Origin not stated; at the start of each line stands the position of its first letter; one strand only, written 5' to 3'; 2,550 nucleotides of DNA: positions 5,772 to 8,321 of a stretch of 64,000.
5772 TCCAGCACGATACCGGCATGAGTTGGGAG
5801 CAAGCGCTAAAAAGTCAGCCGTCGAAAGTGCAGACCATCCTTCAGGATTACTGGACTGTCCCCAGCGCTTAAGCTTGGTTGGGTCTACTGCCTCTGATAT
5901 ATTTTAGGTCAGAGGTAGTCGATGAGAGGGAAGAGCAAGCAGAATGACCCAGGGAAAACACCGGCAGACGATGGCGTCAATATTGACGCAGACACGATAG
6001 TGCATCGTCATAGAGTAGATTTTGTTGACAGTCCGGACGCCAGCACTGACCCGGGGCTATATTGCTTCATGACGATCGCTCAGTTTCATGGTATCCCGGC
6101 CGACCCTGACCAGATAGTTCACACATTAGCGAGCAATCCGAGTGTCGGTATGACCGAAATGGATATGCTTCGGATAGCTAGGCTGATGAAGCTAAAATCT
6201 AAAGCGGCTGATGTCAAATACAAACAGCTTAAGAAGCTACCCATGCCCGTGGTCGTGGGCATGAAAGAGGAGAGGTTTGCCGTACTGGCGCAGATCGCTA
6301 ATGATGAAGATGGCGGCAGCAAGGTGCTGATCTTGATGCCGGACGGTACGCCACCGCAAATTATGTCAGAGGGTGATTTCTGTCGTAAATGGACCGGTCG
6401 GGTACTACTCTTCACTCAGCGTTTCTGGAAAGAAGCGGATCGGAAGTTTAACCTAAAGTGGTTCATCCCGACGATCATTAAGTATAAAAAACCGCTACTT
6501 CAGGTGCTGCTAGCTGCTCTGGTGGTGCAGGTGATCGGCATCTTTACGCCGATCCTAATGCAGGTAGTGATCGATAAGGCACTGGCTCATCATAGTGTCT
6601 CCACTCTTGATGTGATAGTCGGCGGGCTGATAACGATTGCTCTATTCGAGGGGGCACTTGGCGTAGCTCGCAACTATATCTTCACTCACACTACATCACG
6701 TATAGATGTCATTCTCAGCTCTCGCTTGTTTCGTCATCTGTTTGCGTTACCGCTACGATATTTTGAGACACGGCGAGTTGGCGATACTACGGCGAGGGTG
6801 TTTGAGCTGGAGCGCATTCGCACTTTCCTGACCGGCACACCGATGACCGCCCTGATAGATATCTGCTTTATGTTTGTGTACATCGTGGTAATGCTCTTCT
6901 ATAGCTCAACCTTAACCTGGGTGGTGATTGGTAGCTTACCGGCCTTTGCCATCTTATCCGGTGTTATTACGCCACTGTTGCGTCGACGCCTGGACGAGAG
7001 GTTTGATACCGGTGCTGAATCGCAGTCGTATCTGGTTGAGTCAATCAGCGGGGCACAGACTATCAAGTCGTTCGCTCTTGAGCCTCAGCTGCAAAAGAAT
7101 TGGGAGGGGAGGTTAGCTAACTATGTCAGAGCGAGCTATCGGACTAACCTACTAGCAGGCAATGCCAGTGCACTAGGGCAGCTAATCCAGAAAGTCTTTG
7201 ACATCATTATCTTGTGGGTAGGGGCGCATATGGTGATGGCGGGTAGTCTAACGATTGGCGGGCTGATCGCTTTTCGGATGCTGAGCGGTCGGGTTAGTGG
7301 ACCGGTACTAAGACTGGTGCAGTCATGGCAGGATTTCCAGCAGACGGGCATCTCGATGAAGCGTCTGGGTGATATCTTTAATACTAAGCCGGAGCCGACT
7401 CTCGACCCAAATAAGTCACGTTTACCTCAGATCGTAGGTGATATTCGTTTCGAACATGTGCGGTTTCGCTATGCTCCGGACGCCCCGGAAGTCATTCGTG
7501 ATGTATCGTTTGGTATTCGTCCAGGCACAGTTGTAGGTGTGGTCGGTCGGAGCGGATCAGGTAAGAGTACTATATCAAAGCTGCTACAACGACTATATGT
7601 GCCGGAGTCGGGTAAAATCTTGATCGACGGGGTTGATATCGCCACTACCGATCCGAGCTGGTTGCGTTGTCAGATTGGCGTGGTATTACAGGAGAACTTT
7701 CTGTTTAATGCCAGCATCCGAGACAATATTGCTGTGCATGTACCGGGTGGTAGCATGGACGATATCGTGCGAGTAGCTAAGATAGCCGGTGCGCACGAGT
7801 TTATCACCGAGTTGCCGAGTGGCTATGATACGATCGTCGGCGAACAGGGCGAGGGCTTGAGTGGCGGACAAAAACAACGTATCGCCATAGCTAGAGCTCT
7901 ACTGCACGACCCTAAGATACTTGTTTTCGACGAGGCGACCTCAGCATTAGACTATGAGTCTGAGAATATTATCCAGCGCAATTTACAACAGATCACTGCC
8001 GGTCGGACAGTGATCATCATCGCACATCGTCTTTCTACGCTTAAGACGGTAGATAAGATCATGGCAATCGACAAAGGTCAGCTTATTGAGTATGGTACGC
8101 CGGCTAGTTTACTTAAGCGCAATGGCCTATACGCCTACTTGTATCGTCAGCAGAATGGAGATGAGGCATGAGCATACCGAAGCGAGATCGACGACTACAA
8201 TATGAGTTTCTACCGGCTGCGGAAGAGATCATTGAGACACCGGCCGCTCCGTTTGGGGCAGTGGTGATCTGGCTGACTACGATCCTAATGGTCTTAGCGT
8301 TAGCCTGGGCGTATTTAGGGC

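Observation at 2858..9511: Lipase-RTX effector with a dedicated HlyB/HlyD export pair, and no outer-membrane partner in a monoderm-looking genome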

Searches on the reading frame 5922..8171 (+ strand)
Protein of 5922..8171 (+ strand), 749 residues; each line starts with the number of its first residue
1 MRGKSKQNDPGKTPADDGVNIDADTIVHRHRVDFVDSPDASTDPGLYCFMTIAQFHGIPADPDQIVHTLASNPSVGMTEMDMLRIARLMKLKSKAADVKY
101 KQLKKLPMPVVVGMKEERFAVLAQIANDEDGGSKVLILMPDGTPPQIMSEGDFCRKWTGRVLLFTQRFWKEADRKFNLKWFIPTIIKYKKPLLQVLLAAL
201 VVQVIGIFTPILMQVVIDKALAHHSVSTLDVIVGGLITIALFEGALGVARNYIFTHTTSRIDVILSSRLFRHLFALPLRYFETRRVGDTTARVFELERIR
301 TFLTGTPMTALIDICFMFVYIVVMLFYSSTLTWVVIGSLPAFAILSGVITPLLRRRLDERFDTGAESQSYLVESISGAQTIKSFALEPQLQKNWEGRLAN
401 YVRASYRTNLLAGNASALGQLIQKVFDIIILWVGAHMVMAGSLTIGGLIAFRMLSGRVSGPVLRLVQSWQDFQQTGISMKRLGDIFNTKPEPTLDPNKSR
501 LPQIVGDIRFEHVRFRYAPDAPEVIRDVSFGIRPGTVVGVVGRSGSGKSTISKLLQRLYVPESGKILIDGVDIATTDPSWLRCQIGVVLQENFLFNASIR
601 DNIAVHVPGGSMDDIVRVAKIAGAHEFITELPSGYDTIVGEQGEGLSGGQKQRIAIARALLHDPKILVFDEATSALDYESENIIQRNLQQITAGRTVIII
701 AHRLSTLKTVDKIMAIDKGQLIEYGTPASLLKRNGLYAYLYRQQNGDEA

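Call 3: search_protein_families(library=pfam, proteins=[window:5922-8171:+], max_evalue=0.01)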
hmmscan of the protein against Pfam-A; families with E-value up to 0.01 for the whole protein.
window:5922-8171:+ (749 aa): 5 families
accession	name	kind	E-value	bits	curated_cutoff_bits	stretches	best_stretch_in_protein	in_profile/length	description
PF00664.28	ABC_membrane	-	1.4e-53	182.8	28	1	195-462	4-274/274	ABC transporter transmembrane region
PF00005.33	ABC_tran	-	2.2e-32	112.9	25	1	526-674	2-137/137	ABC transporter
PF03412.21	Peptidase_C39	-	3.2e-12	46.9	22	1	41-167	10-131/133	Peptidase C39 family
PF02463.25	SMC_N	-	8.3e-06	25.8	40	1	645-718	136-213/220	RecF/RecN/SMC N terminal domain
PF09818.15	ABC_ATPase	-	0.0011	18.5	23.2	0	624-678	137-190/283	P-loop domain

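Call 4: search_protein_families(library=ncbifam, proteins=[window:5922-8171:+], max_evalue=0.01)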
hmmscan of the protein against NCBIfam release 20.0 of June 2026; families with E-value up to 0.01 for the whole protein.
window:5922-8171:+ (749 aa): 190 families (the best 25 are shown)
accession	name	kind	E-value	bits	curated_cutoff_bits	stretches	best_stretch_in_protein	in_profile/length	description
TIGR01846.1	type_I_sec_HlyB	subfamily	8.9e-276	916.6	725.55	1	45-745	1-693/694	type I secretion system permease/ATPase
TIGR03375.1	type_I_sec_LssB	subfamily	1.2e-159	532.9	693.1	1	46-733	4-691/696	type I secretion system permease/ATPase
TIGR03796.1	NHLM_micro_ABC1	equivalog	3.2e-131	438.8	853.3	1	78-740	46-708/710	NHLP family bacteriocin export ABC transporter peptidase/permease/ATPase subunit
TIGR02204.1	MsbA_rel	hypoth_equivalog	2.1e-119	399.8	780.4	1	177-744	5-575/576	ABC transporter, permease/ATP-binding protein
TIGR01193.1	bacteriocin_ABC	subfamily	4.5e-119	399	523.85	1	68-742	30-707/708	peptide cleavage/export ABC transporter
TIGR03797.1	NHLM_micro_ABC2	equivalog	1.1e-117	394.3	709.4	1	186-744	132-685/686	NHLP bacteriocin export ABC transporter permease/ATPase subunit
TIGR00958.1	3a01208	subfamily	4e-115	385.7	874.6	1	186-740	156-710/711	antigen peptide transporter 2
TIGR02203.1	MsbA_lipidA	equivalog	1.8e-114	383.3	602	1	182-745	6-570/572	lipid A export permease/ATP-binding protein MsbA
NF052233.1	CphA_assoc_ABC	equivalog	4.1e-110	369.3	880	1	198-745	192-744/766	cyanophycin metabolism-associated ABC transporter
TIGR01842.1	type_I_sec_PrtD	subfamily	3.9e-106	355.7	510.15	1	186-732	2-542/544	type I secretion system permease/ATPase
NF045513.1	HepA_fam_ABC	equivalog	2.4e-99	333.5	725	1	236-742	100-607/610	heterocyst formation ABC transporter subunit HepA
NF010178.0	PRK13657.1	equivalog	1.1e-92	311.3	733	1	188-744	17-570/588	glucan ABC transporter ATP-binding protein/ permease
NF008381.0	PRK11176.1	equivalog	1.3e-92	311.1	867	1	179-746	14-581/582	lipid A ABC transporter ATP-binding protein/permease MsbA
NF008055.0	PRK10789.1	equivalog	7.4e-80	269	845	1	187-745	14-572/590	SmdA family multidrug ABC transporter permease/ATP-binding protein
TIGR01192.1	chvA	subfamily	9.5e-79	265.5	585.4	1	189-743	18-569/585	glucan export ABC transporter ATP-binding protein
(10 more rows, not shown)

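Call 12: find_related_loci(query=window:5922-8171:+, collection=genome_contigs, flank=10000)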
Query window:5922-8171:+ (749 aa) in genome_contigs; peptide patterns used: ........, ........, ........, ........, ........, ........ (x = any residue, [..] = any of these).
288 stretches matched a pattern; 234 encode a relative of the query (tblastn E <= 1e-3); the best 80 are kept; 80 distinct loci.
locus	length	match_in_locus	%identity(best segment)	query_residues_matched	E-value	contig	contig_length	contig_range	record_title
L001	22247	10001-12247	99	1-749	0e+0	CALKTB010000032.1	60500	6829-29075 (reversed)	MAG TPA_asm: uncultured Candidatus Saccharibacteria bacterium isolate ERR589378_bin.76_CONCOCT_v1.1_MAG genome assembly,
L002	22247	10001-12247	99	1-749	0e+0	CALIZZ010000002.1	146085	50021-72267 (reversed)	MAG TPA_asm: uncultured Candidatus Saccharibacteria bacterium isolate ERR589608_bin.106_CONCOCT_v1.1_MAG genome assembly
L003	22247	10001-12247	98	1-749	0e+0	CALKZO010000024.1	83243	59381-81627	MAG TPA_asm: uncultured Candidatus Saccharibacteria bacterium isolate ERR589347_bin.44_CONCOCT_v1.1_MAG genome assembly,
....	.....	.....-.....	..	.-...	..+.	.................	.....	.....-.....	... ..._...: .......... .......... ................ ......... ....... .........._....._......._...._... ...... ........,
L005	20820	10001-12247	98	1-749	0e+0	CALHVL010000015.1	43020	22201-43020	MAG TPA_asm: uncultured Candidatus Saccharibacteria bacterium isolate ERR589463_bin.53_CONCOCT_v1.1_MAG genome assembly,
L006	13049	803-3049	98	1-749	0e+0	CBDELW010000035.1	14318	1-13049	MAG TPA_asm: uncultured Candidatus Saccharibacteria bacterium isolate SRR25048814_binner12_Refined_12 genome assembly, c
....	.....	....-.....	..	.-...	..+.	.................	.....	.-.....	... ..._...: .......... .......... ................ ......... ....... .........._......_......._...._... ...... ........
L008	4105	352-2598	99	1-749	0e+0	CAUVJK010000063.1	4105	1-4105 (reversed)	MAG TPA_asm: uncultured Candidatus Saccharibacteria bacterium isolate SRR23388429_bin.22_MetaWRAP_v1.3_MAG genome assemb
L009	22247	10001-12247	98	1-749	0e+0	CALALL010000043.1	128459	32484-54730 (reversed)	MAG TPA_asm: uncultured Candidatus Saccharibacteria bacterium isolate ERR589373_bin.37_CONCOCT_v1.1_MAG genome assembly,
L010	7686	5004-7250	98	1-749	0e+0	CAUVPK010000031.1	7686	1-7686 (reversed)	MAG TPA_asm: uncultured Candidatus Saccharibacteria bacterium isolate SRR13061539_bin.2_MetaWRAP_v1.3_MAG genome assembl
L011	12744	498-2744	98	1-749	0e+0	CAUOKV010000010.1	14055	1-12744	MAG TPA_asm: uncultured Candidatus Saccharibacteria bacterium isolate SRR11085295_bin.7_MetaWRAP_v1.3_MAG genome assembl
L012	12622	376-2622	98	1-749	0e+0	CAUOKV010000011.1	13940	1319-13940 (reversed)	MAG TPA_asm: uncultured Candidatus Saccharibacteria bacterium isolate SRR11085295_bin.7_MetaWRAP_v1.3_MAG genome assembl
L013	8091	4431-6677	98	1-749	0e+0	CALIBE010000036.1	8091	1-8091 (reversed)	MAG TPA_asm: uncultured Candidatus Saccharibacteria bacterium isolate ERR589644_bin.27_CONCOCT_v1.1_MAG genome assembly,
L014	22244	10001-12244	98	1-748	0e+0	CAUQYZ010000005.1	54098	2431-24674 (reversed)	MAG TPA_asm: uncultured Candidatus Saccharibacteria bacterium isolate ERR9968936_bin.4_MetaWRAP_v1.3_MAG genome assembly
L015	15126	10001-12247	98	1-749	0e+0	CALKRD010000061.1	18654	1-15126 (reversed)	MAG TPA_asm: uncultured Candidatus Saccharibacteria bacterium isolate ERR589710_bin.72_CONCOCT_v1.1_MAG genome assembly,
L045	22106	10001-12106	87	43-749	0e+0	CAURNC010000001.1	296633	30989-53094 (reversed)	MAG TPA_asm: uncultured Candidatus Saccharibacteria bacterium isolate ERR9968885_bin.20_MetaWRAP_v1.3_MAG genome assembl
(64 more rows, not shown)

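Call 57: search_protein_representatives(protein=window:5922-8171:+)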
Query: 749 residues. Proteins with E-value up to 0.001 (for the whole library): 577592; up to 1e-10: 269814; up to 1e-30: 80942. The best 150 are listed.
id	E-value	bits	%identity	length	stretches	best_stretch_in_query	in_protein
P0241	6.8e-226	768.3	46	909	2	44-746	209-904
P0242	2.7e-222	756.4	50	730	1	44-746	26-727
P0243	3.7e-212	722.9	48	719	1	41-746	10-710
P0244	1.8e-204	697.5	46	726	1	44-744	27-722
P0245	3.2e-203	693.4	45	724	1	42-747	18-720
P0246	2.8e-190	650.6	53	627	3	100-503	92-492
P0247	4.5e-189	646.6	46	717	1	45-746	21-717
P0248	1.8e-188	644.6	45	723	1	40-741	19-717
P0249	2.0e-186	637.8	44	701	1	42-740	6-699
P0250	1.7e-185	634.7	43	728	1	44-745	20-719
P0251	5.0e-185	633.2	34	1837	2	95-742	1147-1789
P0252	3.8e-183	627.0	42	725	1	37-746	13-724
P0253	6.8e-181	619.5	43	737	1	39-745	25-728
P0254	8.0e-181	619.3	44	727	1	38-747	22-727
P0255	4.6e-180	616.8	43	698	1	47-744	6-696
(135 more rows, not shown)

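Call 58: list_cluster_members(proteins=[P0241, P0242, P0243, P0244, P0245, P0247, P0248, P0249, P0250, P0252])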
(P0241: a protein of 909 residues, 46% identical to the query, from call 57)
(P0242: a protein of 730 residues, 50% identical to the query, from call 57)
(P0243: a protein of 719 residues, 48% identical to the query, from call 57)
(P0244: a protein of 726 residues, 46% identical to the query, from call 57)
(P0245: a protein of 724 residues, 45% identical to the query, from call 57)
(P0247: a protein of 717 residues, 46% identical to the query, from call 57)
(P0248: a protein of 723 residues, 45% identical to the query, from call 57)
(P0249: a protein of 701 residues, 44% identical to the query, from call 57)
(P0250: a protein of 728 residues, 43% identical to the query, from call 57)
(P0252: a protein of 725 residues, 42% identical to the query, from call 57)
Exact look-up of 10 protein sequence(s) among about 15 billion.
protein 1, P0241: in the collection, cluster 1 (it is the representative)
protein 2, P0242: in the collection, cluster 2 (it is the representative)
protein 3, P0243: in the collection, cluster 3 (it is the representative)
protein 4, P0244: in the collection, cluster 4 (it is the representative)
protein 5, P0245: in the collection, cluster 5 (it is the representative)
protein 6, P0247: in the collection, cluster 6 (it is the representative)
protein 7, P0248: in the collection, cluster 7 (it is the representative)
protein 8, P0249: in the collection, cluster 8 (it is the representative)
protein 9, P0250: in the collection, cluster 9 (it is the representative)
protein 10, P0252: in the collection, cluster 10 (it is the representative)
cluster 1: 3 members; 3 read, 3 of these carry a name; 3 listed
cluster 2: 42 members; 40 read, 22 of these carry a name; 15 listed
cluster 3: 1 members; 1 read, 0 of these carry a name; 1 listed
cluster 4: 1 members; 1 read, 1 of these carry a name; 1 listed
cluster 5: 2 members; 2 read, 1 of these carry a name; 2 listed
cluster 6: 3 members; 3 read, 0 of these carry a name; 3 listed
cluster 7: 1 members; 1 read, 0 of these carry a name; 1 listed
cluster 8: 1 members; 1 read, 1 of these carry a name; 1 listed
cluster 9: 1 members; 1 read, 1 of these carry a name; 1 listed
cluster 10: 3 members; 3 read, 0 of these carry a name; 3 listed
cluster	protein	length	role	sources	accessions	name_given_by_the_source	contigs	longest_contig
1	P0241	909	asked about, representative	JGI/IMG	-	ATP-binding cassette, subfamily B, bacterial HlyB/CyaB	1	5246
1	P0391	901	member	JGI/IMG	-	ATP-binding cassette, subfamily B, bacterial HlyB/CyaB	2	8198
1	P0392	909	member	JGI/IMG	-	subfamily B ATP-binding cassette protein HlyB/CyaB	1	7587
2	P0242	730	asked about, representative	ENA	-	-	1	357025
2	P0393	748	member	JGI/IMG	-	subfamily B ATP-binding cassette protein HlyB/CyaB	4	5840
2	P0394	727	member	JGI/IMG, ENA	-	subfamily B ATP-binding cassette protein HlyB/CyaB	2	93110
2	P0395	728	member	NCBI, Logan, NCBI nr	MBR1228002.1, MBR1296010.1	type I secretion system permease/ATPase [Bradyrhizobium sp. AUGA SZCCT0176]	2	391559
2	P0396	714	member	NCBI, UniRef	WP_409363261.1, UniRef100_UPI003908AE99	type I secretion system permease/ATPase [Bradyrhizobium sp. AUGA SZCCT0042] | type I secretion system permease/ATPase n=1 Tax=unclassified Bradyrhizobium TaxID=2631580 ...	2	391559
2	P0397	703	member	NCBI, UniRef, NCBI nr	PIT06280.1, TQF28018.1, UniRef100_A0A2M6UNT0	peptidase C39 [Bradyrhizobium nitroreducens] | Peptidase C39 n=1 Tax=Bradyrhizobium nitroreducens TaxID=709803 RepID=A0A2M6UNT0_9BRAD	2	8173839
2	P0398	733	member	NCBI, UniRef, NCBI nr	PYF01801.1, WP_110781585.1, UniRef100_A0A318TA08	HlyB family type I secretion system ABC transporter [Rhodopseudomonas faecalis] | HlyB family type I secretion system ABC transporter n=1 Tax=Rhodopseudomonas faecalis ... | type I secretion system permease/ATPase [Rhodopseudomonas faecalis]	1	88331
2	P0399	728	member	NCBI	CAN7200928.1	type I secretion system permease/ATPase [Bradyrhizobium sp. LjRoot220]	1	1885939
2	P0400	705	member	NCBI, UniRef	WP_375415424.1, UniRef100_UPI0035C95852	type I secretion system permease/ATPase [uncultured Bradyrhizobium sp.] | type I secretion system permease/ATPase n=1 Tax=uncultured Bradyrhizobium sp. ...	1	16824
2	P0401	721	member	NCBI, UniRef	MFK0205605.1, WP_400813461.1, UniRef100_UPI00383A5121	type I secretion system permease/ATPase [Agrobacterium sp. NPDC090283] | type I secretion system permease/ATPase n=1 Tax=Agrobacterium sp. NPDC090283 ...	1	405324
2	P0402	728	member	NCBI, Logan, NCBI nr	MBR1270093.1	type I secretion system permease/ATPase [Bradyrhizobium sp. AUGA SZCCT0222]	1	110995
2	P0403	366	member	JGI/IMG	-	subfamily B ATP-binding cassette protein HlyB/CyaB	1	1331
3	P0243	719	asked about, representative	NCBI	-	-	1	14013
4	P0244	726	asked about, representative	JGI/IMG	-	ATP-binding cassette, subfamily B, bacterial HlyB/CyaB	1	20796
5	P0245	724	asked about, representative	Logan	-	-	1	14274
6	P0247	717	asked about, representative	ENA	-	-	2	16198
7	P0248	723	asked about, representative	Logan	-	-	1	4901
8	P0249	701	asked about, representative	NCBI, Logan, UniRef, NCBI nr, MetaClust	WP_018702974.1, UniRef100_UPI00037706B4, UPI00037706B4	peptidase domain-containing ABC transporter [Anaeromusa acidaminophila] | peptidase domain-containing ABC transporter n=1 Tax=Anaeromusa acidaminophila TaxID=81464 ... | type I secretion system permease/ATPase [Anaeromusa acidaminophila]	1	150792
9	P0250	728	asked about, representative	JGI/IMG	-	subfamily B ATP-binding cassette protein HlyB/CyaB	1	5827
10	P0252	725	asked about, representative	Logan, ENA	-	-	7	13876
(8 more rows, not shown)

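Call 73: search_protein_families(library=pfam, proteins=[L001:6280-7689:+, L001:5807-6292:+, L001:2909-3628:+, L005:6871-8130:+, L045:3718-9909:+], max_evalue=0.01)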
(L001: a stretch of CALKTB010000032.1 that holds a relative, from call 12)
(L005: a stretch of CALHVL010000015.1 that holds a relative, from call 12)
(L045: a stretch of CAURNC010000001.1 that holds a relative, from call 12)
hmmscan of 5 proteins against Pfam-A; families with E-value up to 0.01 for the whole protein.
L001:6280-7689:+ (470 aa): 0 families

L001:5807-6292:+ (161 aa): 0 families

L001:2909-3628:+ (239 aa): 2 families
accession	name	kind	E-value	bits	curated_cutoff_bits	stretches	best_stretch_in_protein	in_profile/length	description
PF21861.2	RepB_C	-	0.0012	19.2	27.3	0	175-206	16-46/58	Replication protein RepB, C-terminal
PF01510.30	Amidase_2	-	0.0044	17.8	26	0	78-128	65-113/131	N-acetylmuramoyl-L-alanine amidase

L005:6871-8130:+ (420 aa): 4 families
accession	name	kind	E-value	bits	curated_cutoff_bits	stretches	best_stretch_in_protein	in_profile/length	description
PF01764.32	Lipase_3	-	7.8e-07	29.5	22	1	98-211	1-115/140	Lipase (class 3)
PF11187.14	Mbeg1-like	-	6.4e-05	22.9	21.1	1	86-244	29-175/224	Mbeg1-like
PF07859.19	Abhydrolase_3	-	0.00039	20.7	25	1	138-206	48-115/210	alpha/beta hydrolase fold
PF00326.27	Peptidase_S9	-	0.0062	16.5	22.6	0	134-179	40-84/213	Prolyl oligopeptidase family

L045:3718-9909:+ (2063 aa): 6 families
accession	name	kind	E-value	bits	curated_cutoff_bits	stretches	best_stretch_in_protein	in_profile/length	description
PF06594.17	HCBP_related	-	4.1e-75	247.9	21.4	7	1829-1877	1-41/42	Haemolysin-type calcium binding protein related domain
PF00353.25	HemolysinCabind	-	2.4e-53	178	23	11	1733-1768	1-36/36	RTX calcium-binding nonapeptide repeat (4 copies)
PF04385.20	FAINT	-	0.00042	20.7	20.7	0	1835-1877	8-49/78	Domain of unknown function, DUF529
PF19092.6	DUF5780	-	0.0015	19.1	28.2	0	1341-1367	74-100/109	Family of unknown function (DUF5780)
PF23487.1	Ig_TMEM132_6th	-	0.004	17.5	27.8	0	1692-1728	49-85/116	TMEM132 sixth domain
PF07202.18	Tcp10_C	-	0.0079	16.3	36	0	1520-1530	4-14/35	T-complex protein 10 C-terminus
